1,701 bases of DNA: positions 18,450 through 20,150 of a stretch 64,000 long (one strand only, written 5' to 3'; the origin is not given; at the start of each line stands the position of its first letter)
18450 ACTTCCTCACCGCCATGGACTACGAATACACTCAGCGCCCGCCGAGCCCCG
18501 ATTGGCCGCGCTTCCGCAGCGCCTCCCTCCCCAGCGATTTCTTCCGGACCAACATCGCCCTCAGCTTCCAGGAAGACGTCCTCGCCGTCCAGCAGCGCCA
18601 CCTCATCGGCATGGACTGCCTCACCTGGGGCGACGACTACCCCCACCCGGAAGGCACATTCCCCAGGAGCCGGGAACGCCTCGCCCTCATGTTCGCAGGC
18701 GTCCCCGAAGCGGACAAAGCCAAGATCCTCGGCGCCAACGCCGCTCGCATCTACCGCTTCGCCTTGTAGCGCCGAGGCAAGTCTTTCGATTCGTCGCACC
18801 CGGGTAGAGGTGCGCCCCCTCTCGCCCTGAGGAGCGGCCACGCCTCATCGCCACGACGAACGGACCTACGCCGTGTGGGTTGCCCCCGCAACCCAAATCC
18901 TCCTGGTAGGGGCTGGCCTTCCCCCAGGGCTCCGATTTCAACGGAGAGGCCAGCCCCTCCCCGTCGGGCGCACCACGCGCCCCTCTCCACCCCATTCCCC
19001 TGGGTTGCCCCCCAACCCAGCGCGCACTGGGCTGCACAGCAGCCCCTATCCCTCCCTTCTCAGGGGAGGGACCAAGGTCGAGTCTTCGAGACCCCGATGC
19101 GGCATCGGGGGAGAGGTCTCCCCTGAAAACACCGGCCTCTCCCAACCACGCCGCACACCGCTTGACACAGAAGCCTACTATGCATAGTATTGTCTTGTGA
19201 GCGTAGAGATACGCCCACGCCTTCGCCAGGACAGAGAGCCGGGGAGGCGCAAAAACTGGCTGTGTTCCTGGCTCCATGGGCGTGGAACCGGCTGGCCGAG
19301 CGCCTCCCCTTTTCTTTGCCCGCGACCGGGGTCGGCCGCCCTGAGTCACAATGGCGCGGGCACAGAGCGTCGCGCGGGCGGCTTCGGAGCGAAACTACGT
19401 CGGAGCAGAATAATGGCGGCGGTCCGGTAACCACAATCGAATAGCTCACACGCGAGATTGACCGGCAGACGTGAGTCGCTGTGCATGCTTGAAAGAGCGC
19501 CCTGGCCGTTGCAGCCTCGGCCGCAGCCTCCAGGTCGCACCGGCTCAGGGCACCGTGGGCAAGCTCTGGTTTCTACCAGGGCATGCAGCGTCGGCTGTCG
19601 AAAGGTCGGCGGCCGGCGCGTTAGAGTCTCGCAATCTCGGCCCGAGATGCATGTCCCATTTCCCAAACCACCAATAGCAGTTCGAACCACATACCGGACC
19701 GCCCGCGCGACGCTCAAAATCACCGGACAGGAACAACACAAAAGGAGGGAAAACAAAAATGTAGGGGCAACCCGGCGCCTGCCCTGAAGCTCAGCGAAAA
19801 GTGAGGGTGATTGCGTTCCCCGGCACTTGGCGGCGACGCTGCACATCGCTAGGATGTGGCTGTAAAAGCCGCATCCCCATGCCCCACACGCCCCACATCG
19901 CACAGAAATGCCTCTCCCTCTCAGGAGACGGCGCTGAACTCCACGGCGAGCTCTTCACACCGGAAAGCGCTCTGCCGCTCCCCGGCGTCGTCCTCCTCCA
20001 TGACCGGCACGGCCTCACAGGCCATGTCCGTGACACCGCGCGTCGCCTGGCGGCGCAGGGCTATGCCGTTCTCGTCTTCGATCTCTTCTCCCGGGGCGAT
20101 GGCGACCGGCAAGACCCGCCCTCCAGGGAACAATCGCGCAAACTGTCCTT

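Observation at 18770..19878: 1.1-kb non-coding, hairpin-dense region with a near-consensus promoter, a start-stop (SD-ATG-TAG) element and degenerate copies of a dispersed repeat: candidate novel structured RNA / MITE graveyard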

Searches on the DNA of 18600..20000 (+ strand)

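Call 4: search_rna_families(source=window, start=18600, end=20000, threshold=evalue, max_evalue=10, show_alignments=3)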
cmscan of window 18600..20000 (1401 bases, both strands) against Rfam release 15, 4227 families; matches with E-value up to 10: 9.
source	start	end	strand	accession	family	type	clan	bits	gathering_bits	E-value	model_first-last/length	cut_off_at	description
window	19475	19547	+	RF01779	AS1726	Gene;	-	25.7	50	0.15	1-78/78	no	AS1726 sRNA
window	19049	19074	+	RF02795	Pab91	Gene; snRNA; snoRNA; HACA-box;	-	24.4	71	0.077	1-57/57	no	Pab91 RNA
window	18899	18968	+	RF00921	mir-665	Gene; miRNA;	-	24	52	0.067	1-72/72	no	mir-665 microRNA precursor family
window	18902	18964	+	RF03558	mir-629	Gene; miRNA;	-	22.7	72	0.82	1-83/83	no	mir-629 microRNA precursor family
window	18902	18964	-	RF03558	mir-629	Gene; miRNA;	-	21.1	72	1.9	1-83/83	no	mir-629 microRNA precursor family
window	18681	18779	+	RF02046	Sphinx_1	Gene; lncRNA;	-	16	34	4.2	1-100/100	no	Sphinx_ conserved region 1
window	18913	18961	-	RF02040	HOTTIP_1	Gene; lncRNA;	-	15.2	50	2.4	1-57/57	no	HOXA transcript at the distal tip, conserved region 1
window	19046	19118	+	RF01762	whalefall-1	Gene; sRNA;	-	15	37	1.2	1-56/56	no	Whalefall-1 RNA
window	19573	19680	-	RF03063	Streptomyces-metK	Gene; sRNA;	-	14.1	44.2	8.3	1-117/117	no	Streptomyces-metK RNA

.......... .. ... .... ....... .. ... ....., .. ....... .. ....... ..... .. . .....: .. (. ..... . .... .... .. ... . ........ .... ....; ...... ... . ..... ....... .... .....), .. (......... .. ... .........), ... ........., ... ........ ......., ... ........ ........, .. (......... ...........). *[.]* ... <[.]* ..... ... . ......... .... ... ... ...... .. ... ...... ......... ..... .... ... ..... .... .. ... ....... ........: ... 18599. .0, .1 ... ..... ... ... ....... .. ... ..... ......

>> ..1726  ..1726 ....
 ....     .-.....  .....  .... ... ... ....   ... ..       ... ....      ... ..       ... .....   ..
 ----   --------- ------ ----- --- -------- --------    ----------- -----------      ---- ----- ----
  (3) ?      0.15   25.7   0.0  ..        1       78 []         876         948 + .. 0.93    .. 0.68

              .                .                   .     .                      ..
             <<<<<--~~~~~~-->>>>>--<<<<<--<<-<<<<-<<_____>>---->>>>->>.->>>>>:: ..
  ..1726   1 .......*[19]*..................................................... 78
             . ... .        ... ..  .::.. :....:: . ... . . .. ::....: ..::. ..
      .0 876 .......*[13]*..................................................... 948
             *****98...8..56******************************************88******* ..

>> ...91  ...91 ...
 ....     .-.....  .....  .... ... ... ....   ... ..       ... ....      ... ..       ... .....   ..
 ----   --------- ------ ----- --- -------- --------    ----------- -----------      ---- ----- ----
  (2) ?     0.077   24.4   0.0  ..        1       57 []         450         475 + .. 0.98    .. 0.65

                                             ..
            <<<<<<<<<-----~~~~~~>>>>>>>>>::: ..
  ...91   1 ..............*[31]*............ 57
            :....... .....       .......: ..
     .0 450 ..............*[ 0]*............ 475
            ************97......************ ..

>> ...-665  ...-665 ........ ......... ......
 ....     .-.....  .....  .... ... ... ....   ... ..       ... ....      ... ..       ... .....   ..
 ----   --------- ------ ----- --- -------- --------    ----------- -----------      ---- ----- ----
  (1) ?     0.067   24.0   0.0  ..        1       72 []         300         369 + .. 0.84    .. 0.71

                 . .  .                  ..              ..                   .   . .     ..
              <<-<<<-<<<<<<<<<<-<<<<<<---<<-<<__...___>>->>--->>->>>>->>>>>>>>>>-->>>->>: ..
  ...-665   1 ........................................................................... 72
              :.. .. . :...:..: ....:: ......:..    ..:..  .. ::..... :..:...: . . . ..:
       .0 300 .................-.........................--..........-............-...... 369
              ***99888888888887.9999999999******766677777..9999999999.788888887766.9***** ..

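Call 33: search_dna_similar(query=window:19150-19830:+, collection=plasmids, mode=distant, max_evalue=0.01)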
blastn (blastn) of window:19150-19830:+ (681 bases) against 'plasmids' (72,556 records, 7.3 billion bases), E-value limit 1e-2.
No match.

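Call 34: search_dna_similar(query=window:19150-19830:+, collection=phages, mode=distant, max_evalue=0.01)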
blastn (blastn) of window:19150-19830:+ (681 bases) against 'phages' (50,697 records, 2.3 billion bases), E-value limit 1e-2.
No match.

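Call 81: search_rna_families(source=window, start=19150, end=19830, threshold=evalue, max_evalue=5)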
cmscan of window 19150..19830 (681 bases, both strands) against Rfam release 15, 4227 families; matches with E-value up to 5: 2.
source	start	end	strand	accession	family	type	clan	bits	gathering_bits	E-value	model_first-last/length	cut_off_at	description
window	19475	19547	+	RF01779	AS1726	Gene;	-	25.7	50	0.075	1-78/78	no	AS1726 sRNA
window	19573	19680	-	RF03063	Streptomyces-metK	Gene; sRNA;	-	14.1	44.2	4.1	1-117/117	no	Streptomyces-metK RNA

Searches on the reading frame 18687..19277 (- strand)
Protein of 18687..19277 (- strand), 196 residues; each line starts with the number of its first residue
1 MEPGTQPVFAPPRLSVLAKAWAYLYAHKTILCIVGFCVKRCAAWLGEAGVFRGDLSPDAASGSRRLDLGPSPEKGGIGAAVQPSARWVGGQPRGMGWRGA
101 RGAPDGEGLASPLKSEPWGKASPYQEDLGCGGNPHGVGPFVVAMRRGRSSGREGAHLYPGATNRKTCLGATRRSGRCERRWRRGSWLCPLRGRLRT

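Call 43: list_cluster_members(proteins=[window:18687-19277:-, window:19346-19903:-, window:19458-19787:+, window:19190-19444:+, window:19060-19449:-, window:18873-19187:+])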
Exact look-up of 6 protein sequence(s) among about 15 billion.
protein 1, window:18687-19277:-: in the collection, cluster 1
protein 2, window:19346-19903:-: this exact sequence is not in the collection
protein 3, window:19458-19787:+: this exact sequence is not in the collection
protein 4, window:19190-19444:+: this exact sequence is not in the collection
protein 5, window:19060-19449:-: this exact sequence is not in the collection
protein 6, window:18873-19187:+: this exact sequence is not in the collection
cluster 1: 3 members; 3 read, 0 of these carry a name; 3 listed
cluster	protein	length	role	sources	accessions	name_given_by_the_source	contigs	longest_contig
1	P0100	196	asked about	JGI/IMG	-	-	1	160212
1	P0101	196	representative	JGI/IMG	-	-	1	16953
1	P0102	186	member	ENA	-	-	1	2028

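Call 49: find_encoding_contigs(protein=P0102, flank=5000, max_places=6)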
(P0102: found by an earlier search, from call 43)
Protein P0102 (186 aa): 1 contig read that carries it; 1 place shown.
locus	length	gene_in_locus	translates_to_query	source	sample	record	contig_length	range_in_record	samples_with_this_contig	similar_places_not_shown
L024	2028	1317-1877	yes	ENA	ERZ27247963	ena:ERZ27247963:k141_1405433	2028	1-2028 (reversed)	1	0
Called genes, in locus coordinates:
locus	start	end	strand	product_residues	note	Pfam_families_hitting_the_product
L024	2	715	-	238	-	?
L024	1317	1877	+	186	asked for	-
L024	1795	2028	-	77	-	?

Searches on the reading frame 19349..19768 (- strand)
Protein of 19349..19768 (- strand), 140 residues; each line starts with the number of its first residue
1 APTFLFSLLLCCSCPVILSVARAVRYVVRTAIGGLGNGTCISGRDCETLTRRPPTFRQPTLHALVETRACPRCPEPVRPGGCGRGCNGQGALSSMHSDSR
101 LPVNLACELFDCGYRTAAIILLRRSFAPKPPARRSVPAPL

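Call 35: find_related_loci(query=window:19349-19768:-, collection=viral_contigs, flank=3000)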
Query seq(140 aa) (140 aa) in viral_contigs; peptide patterns used: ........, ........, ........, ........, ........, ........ (x = any residue, [..] = any of these).
87 stretches matched a pattern, but none encodes a relative of the query by tblastn (E <= 1e-3).

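Call 36: find_related_loci(query=window:19349-19768:-, collection=metagenome_contigs, flank=4000)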
Query seq(140 aa) (140 aa) in metagenome_contigs; peptide patterns used: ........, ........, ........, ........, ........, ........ (x = any residue, [..] = any of these).
599 stretches matched a pattern, but none encodes a relative of the query by tblastn (E <= 1e-3).

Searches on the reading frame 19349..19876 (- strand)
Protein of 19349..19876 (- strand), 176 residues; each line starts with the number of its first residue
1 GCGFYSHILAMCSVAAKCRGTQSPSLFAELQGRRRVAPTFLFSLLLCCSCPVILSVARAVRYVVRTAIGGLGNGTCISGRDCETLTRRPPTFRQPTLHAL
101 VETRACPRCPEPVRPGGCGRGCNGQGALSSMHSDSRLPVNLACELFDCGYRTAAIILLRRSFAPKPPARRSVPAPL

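Call 44: search_protein_representatives(protein=window:19349-19876:-)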
Query: 176 residues. Proteins with E-value up to 0.001 (for the whole library): 2; up to 1e-10: 1; up to 1e-30: 0. The best 2 are listed.
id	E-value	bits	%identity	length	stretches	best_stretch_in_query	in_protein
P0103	1.9e-12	63.7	29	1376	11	80-137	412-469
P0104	4.7e-06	42.9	27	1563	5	5-37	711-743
